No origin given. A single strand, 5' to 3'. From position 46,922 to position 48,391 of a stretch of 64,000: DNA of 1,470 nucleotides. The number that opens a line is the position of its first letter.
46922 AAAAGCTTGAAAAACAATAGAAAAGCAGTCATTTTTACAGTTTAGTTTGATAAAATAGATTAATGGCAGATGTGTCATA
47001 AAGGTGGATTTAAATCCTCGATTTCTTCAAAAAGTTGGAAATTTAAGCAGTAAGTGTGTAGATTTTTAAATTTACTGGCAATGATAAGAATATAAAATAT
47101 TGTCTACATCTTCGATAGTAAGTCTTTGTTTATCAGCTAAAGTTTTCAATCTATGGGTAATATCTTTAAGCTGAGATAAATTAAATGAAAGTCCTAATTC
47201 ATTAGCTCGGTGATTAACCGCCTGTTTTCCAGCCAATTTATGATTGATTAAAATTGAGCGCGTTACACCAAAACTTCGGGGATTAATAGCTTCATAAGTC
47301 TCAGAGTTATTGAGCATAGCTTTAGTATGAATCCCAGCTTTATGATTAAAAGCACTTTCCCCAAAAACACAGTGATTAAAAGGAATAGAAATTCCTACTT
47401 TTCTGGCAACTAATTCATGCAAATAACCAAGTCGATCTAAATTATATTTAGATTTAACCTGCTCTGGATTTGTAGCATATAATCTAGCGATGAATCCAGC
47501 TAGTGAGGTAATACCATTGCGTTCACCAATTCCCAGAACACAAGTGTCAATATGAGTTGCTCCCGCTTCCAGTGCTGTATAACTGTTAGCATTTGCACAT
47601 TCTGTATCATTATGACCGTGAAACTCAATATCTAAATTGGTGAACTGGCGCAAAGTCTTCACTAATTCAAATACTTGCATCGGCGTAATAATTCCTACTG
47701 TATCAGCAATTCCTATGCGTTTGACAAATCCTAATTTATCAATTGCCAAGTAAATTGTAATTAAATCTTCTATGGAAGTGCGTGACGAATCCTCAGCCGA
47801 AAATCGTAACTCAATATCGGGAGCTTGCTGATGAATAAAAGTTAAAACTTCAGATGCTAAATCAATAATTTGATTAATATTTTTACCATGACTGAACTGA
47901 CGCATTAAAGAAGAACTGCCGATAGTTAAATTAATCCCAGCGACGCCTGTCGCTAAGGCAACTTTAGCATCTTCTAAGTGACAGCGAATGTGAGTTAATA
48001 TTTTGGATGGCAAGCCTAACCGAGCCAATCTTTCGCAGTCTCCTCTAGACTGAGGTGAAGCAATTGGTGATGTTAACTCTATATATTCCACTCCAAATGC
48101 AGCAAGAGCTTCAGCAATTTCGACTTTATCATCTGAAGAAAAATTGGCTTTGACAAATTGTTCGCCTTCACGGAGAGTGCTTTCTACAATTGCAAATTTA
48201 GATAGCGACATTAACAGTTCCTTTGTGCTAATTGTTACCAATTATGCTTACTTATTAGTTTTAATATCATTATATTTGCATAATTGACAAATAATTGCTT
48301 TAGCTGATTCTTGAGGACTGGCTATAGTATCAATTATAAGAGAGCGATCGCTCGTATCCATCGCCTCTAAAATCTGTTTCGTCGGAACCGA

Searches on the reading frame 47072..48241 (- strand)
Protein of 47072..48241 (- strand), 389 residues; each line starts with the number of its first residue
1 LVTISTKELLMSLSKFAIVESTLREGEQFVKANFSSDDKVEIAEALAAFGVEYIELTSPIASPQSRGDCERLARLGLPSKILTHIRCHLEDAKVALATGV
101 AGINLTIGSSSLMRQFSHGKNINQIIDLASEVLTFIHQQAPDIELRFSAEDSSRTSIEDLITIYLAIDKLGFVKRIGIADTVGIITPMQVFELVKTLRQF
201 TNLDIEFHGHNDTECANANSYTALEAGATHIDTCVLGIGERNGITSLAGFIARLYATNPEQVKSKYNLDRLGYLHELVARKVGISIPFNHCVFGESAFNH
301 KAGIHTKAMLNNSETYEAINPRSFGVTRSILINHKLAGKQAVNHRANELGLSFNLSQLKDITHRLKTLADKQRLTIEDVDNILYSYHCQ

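Call 64: search_protein_families(library=pfam, proteins=[window:47072-48241:-], max_evalue=0.00001)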
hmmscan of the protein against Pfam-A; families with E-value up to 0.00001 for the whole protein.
window:47072-48241:- (389 aa): 2 families
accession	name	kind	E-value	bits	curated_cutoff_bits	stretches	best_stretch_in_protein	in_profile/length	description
PF00682.25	HMGL-like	-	1.4e-68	231.6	29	1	16-278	2-260/260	HMGL-like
PF22617.1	HCS_D2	-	1.6e-30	105.7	27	1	293-372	2-81/82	Homocitrate synthase post-HMGL domain-like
